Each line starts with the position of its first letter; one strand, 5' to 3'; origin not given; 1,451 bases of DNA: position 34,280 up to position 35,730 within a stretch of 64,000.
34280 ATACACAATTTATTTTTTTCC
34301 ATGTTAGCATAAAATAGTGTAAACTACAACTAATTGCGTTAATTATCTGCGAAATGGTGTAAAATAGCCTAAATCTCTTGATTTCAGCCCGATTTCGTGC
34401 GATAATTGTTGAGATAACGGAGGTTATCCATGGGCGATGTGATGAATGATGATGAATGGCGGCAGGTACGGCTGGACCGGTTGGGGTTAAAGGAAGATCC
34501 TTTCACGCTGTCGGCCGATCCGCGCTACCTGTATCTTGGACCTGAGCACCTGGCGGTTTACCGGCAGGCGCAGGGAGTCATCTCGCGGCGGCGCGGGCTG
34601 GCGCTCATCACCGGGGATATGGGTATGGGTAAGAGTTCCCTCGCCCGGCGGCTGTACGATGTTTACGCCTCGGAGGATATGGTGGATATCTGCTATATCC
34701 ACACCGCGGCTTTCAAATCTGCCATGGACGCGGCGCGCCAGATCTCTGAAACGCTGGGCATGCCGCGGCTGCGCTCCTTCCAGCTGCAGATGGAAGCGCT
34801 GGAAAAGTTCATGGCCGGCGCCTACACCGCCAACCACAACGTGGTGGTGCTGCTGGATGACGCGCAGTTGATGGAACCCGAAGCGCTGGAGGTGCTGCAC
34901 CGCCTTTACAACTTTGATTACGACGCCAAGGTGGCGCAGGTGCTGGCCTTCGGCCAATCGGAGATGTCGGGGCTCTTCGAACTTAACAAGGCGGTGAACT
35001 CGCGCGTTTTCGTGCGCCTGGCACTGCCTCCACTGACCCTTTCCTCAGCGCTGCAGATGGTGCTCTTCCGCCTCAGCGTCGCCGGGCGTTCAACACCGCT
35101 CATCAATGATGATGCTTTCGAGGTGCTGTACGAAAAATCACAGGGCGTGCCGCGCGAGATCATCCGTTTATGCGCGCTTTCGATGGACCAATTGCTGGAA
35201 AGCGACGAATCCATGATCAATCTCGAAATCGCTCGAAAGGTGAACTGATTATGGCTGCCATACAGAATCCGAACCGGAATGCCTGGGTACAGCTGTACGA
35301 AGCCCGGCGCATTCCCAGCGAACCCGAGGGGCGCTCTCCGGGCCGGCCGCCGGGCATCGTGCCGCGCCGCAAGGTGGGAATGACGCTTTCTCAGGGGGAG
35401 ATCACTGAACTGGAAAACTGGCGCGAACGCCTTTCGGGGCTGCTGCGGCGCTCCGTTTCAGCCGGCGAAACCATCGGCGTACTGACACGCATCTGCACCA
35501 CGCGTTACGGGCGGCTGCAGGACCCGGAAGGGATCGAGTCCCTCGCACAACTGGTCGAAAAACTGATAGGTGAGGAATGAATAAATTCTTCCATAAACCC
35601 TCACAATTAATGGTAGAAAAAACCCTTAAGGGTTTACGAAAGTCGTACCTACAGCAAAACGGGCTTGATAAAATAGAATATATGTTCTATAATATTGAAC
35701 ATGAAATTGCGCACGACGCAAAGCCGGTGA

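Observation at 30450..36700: Plasmid-type basic replicon among housekeeping genes: two different par cassettes in tandem, three repeat families, an AAA+ and a DnaA-domain-I protein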

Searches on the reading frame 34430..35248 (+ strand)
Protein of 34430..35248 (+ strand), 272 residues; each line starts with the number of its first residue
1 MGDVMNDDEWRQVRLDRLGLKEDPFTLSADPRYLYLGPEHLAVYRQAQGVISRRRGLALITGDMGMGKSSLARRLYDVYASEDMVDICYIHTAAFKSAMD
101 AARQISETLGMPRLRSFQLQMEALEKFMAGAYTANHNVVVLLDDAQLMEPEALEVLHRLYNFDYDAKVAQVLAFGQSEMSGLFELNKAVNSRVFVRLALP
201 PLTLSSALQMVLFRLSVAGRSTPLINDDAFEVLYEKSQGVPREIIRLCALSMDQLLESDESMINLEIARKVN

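Call 3: search_protein_families(library=pfam, proteins=[window:34430-35248:+], max_evalue=0.1)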
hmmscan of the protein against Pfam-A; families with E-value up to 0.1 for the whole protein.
window:34430-35248:+ (272 aa): 16 families
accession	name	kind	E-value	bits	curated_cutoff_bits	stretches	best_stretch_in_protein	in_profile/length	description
PF13401.12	AAA_22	-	1.3e-15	58.2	27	1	54-181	4-128/130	AAA domain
PF13191.12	AAA_16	-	2.4e-08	35.1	32.6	1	50-160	19-156/167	AAA ATPase domain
PF20720.3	nSTAND3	-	0.0002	21.5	27.2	1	44-99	7-61/155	Novel STAND NTPase 3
PF03193.22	RsgA_GTPase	-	0.0034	17.7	30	0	118-193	36-108/174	RsgA GTPase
PF13245.12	AAA_19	-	0.012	16.3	25.1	1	53-159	9-114/134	AAA domain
PF13604.12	AAA_30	-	0.012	15.8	27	1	47-154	10-106/191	AAA domain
PF01078.27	Mg_chelatase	-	0.018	14.9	20.3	1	59-157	26-127/207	Magnesium chelatase, subunit ChlI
PF05729.18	NACHT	-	0.033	14.4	26.7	1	59-86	4-31/167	NACHT domain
PF07728.20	AAA_5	-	0.047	14.1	22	0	59-160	3-90/139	AAA domain (dynein-related subfamily)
PF24883.2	NPHP3_N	-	0.052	14.2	24.8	1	55-104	22-67/164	Nephrocystin 3, N-terminal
PF13555.12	AAA_29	-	0.055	13.7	27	0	51-71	18-38/61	P-loop containing region of AAA domain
PF13671.12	AAA_33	-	0.057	14.2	27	1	58-158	2-90/143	AAA domain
PF00158.32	Sigma54_activat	-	0.057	13.5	20.2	0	43-95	11-61/168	Sigma-54 interaction domain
PF13238.12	AAA_18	-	0.072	14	29.4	0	59-78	2-21/128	AAA domain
PF13679.12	Methyltransf_32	-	0.079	13.4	27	0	63-124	31-92/143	Methyltransferase domain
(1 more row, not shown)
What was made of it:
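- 34430..35248 (+): ExeA/GspA-like AAA_22 ATPase of 272 aa, the most conserved protein of the cluster. AAA_22 at 1.3e-15, 58 bits against a cut-off of 27 (call 3).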

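Call 4: search_protein_families(library=ncbifam, proteins=[window:34430-35248:+], max_evalue=0.1)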
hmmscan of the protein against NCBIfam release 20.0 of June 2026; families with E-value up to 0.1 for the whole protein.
window:34430-35248:+ (272 aa): 8 families
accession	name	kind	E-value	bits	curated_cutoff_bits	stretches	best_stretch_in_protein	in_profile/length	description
TIGR03015.1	pepcterm_ATPase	hypoth_equivalog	1.1e-31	110.2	324.5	1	19-256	7-248/269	XrtA/PEP-CTERM system-associated ATPase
NF038308.1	RNA_repair_RtcR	equivalog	0.001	18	650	1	43-86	192-235/530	RNA repair transcriptional activator RtcR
NF047389.1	ATPase_Sll1717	subfamily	0.0028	16.8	75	0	213-269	294-343/454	P-loop ATPase, Sll1717 family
NF005655.0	PRK07429.1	subfamily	0.0066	15.6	236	1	59-89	12-42/326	phosphoribulokinase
TIGR02442.1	Cob-chelat-sub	hypoth_equivalog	0.0071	14.8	779.45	1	54-95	24-65/641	putative cobaltochelatase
NF041000.1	ATPase_ComGA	equivalog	0.02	13.9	300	1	46-77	119-150/267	competence type IV pilus ATPase ComGA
TIGR02928.1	TIGR02928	subfamily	0.025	13.4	181.3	1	59-175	44-171/366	orc1/cdc6 family replication initiation protein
NF053861.1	DS8_antiphage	equivalog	0.059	11.1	790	1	54-149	369-456/994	anti-phage protein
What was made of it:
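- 34430..35248 (+): TIGR03015 at 1.1e-31 but below its cut-off (call 4).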

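Call 35: search_solved_structures(query=A3, max_evalue=0.01, show_alignments=1)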
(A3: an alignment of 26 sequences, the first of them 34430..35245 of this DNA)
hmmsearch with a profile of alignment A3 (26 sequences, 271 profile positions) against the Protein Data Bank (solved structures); distinct sequences matched with E-value up to 0.01: 0.

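Call 38: search_protein_families(library=phrogs, proteins=[window:34430-35248:+], max_evalue=0.01)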
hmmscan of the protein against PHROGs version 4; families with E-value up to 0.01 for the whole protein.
window:34430-35248:+ (272 aa): 3 families
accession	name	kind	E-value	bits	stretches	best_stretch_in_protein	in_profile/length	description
phrog_296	-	integration and excision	1.5e-12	48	1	52-271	315-518/626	DNA transposition protein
phrog_7998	-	unknown function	8.7e-06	26.1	1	42-163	28-146/339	-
phrog_2630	-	unknown function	0.00063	20.1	1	58-164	34-146/326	-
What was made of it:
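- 34430..35248 (+): PHROG_296 MuB-like at 1.5e-12 (call 38).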

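Call 65: search_dna_similar(query=window:34430-35245:+, collection=plasmids, mode=protein, max_evalue=0.001, max_rows=15)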
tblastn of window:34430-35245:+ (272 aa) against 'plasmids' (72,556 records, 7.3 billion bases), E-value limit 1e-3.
Records with a match: 65; places in all: 82; records where one place covers at least 80% of the query: 58.
Best place of each record, by identity: 60-80% 1; <60% 64.
By first word of the organism name: Rhodococcus 10; Streptomyces 10; Mycobacterium 5; Thioclava 4; Roseobacter 4; Rhodovulum 3; Rhizobium 2; Pseudonocardia 2; Ruegeria 2; Jannaschia 2; and 21 more.
By predicted mobility (MOB-suite, as given by PLSDB): non-mobilizable 51; mobilizable 13; conjugative 1.
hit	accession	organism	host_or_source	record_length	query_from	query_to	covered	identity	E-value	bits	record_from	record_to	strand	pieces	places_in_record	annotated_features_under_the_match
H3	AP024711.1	Leptolinea sp. HRD-7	-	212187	1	270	99%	73.0%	8e-122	389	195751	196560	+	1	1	hypothetical protein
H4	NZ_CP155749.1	Sphingomonas parapaucimobilis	Chinese cabbage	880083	18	258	89%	29.4%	1e-11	72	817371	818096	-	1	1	AAA family ATPase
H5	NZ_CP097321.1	Candidatus Mycobacterium methanotrophicum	mixed culture,Cave biofilm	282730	18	269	93%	28.1%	3e-13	77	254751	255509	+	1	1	AAA family ATPase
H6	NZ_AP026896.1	Aeromonas caviae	Microbe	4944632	9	248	88%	29.0%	3e-17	88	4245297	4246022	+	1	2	none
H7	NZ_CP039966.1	Pseudorhodobacter turbinis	single bacterial isolate,Turban shell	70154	18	252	86%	28.6%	2e-14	80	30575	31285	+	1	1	AAA family ATPase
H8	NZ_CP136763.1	Palleronia sp. LCG004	cell culture,Intertidal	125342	16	271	94%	26.0%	2e-13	77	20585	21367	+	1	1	AAA family ATPase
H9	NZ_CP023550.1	Rhodobacter sp. CZR27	cell culture,paddy soil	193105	18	271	93%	26.2%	1e-10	69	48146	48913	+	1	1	AAA family ATPase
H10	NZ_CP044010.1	Rhizobium sp. BG6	Prosopis cineraria,pure bacterial ...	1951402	19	244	83%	29.3%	5e-15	82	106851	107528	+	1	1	none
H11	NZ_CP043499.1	Rhizobium grahamii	Prosopis cineraria,pure bacterial ...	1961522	19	244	83%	29.3%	5e-15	82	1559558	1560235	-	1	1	none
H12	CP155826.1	Thioclava sp. 'Guangxiensis'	Bruguiera gymnorhiza,pure ...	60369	15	271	94%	25.8%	2e-10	68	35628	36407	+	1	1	AAA family ATPase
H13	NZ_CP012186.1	Pseudonocardia sp. EC080619-01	Apterostigma dentigerum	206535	18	269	93%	26.1%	5e-8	61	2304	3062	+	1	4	AAA family ATPase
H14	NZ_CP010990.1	Pseudonocardia sp. EC080625-04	Apterostigma dentigerum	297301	18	269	93%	26.1%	5e-8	61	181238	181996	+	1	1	AAA family ATPase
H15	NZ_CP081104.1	Ruegeria conchae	-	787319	17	252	87%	27.7%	3e-15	82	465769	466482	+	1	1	AAA family ATPase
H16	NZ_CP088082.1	Ideonella dechloratans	Cell culture,Activated sludge, ...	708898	16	267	93%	25.8%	2e-15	83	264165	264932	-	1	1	AAA family ATPase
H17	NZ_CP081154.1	Aliiroseovarius sp. M344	-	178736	5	271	98%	23.9%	2e-13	77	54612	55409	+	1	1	AAA family ATPase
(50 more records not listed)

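Call 90: get_annotated_region(hit=H7, flank=6000)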
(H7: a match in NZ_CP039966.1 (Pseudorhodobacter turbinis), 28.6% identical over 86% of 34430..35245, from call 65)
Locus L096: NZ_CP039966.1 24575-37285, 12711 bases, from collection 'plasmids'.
description: Pseudorhodobacter turbinis strain S12M18 plasmid unnamed2, complete sequence
organism: Pseudorhodobacter turbinis (NCBI taxid 2500533)
taxonomy: Bacteria; Pseudomonadota; Alphaproteobacteria; Rhodobacterales; Paracoccaceae; Pseudorhodobacter; Pseudorhodobacter turbinis
host: -; source: single bacterial isolate,Turban shell; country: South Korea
typing (MOB-suite, as given by PLSDB): non-mobilizable
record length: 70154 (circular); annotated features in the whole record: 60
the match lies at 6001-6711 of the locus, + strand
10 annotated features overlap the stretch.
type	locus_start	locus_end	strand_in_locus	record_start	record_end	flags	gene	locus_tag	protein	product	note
CDS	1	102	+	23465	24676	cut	-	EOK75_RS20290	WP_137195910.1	glycosyltransferase family 4 protein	-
CDS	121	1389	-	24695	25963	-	-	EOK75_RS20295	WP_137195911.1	hypothetical protein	-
CDS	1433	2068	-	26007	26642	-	-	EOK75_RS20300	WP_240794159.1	polysaccharide biosynthesis/export family protein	-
CDS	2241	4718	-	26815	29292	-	-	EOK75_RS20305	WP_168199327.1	tetratricopeptide repeat protein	-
CDS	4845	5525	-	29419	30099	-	-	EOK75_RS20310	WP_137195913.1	sugar transferase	-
CDS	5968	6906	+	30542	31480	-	-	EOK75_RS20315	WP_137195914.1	AAA family ATPase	-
CDS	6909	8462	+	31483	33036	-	-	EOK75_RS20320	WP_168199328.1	Wzz/FepE/Etk N-terminal domain-containing protein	GO:0009103 - lipopolysaccharide biosynthetic process [Evidence IEA]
CDS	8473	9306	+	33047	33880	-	-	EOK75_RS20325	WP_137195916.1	CpsD/CapB family tyrosine-protein kinase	-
CDS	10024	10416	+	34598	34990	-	-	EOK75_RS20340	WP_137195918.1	hypothetical protein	-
CDS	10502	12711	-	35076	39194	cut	-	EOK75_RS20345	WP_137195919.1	LamG-like jellyroll fold domain-containing protein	-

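Call 91: get_annotated_region(hit=H5, flank=6000)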
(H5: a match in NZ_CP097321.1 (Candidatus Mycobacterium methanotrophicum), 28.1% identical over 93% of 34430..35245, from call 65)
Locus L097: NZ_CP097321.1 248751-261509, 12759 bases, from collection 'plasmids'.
description: Candidatus Mycobacterium methanotrophicum isolate Sulfur Cave plasmid unnamed, complete sequence
organism: Candidatus Mycobacterium methanotrophicum (NCBI taxid 2943498)
taxonomy: Bacteria; Actinomycetota; Actinomycetes; Mycobacteriales; Mycobacteriaceae; Mycobacterium; Candidatus Mycobacterium methanotrophicum
host: -; source: mixed culture,Cave biofilm; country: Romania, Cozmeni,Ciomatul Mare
typing (MOB-suite, as given by PLSDB): non-mobilizable
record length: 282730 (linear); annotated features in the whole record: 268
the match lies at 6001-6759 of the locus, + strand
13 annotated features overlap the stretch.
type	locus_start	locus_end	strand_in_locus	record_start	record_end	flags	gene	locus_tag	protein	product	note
CDS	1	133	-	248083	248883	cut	-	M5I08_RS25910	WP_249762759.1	transposase family protein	-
CDS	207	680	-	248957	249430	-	-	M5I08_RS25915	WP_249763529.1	hypothetical protein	-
CDS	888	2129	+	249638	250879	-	-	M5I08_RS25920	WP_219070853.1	tyrosine-type recombinase/integrase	GO:0015074 - DNA integration [Evidence IEA]; GO:0006310 - DNA recombination [Evidence IEA]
CDS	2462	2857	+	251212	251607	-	-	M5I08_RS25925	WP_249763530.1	helix-turn-helix domain-containing protein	-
CDS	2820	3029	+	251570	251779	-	-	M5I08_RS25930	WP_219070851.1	hypothetical protein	-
CDS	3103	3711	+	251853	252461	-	-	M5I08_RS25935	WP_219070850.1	helix-turn-helix domain-containing protein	-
CDS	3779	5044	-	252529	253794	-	-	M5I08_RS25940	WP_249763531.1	DDE-type integrase/transposase/recombinase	GO:0015074 - DNA integration [Evidence IEA]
CDS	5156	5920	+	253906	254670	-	-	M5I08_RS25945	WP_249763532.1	integrase core domain-containing protein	GO:0015074 - DNA integration [Evidence IEA]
CDS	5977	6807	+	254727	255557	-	-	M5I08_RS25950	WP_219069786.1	AAA family ATPase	-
CDS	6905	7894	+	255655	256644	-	-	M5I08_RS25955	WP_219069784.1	tyrosine-type recombinase/integrase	GO:0015074 - DNA integration [Evidence IEA]; GO:0006310 - DNA recombination [Evidence IEA]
CDS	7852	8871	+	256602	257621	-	-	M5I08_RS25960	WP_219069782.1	tyrosine-type recombinase/integrase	GO:0015074 - DNA integration [Evidence IEA]; GO:0006310 - DNA recombination [Evidence IEA]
CDS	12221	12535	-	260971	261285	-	-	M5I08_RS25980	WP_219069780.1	helix-turn-helix transcriptional regulator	-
CDS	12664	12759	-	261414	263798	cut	-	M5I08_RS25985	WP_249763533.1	hypothetical protein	-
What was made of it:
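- Its nearest families are ExeA/EpsI-type and transposition helper ATPases (calls 4, 38, 90, 91).
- Tried and rejected: They lie in polysaccharide or transposon contexts and say nothing about replication (calls 90, 91).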

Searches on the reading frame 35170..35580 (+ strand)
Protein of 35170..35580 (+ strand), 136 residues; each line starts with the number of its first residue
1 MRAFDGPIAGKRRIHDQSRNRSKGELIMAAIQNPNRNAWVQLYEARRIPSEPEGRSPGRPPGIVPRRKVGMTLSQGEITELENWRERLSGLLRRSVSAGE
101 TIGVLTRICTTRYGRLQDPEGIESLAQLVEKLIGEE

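Call 3: search_protein_families(library=pfam, proteins=[window:35170-35580:+], max_evalue=0.1)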
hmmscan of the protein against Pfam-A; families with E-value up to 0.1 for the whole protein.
window:35170-35580:+ (136 aa): 0 families

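Call 4: search_protein_families(library=ncbifam, proteins=[window:35170-35580:+], max_evalue=0.1)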
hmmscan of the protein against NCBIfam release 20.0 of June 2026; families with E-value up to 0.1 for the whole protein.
window:35170-35580:+ (136 aa): 0 families

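Call 38: search_protein_families(library=phrogs, proteins=[window:35251-35580:+], max_evalue=0.01)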
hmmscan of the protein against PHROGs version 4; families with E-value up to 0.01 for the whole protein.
window:35251-35580:+ (109 aa): 0 families

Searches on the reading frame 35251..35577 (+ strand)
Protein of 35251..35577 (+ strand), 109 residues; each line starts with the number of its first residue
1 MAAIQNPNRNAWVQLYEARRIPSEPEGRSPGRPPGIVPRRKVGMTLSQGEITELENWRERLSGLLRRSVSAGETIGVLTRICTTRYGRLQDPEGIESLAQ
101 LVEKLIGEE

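Call 36: search_solved_structures(query=A4, max_evalue=10)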
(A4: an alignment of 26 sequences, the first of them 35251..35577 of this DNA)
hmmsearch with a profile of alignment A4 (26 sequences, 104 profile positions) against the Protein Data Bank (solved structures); distinct sequences matched with E-value up to 10: 4.
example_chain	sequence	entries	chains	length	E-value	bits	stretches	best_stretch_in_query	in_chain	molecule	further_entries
1dz1_A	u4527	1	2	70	0.84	13.1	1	19-54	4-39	MODIFIER 1 PROTEIN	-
1s4z_A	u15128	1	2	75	0.99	12.9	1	19-54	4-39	Chromobox protein homolog 1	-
2fmm_A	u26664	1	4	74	1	12.9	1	19-54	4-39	Chromobox protein homolog 1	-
8f92_L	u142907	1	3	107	1.4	12.4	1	62-87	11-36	B11_d77.7 Fab kappa light chain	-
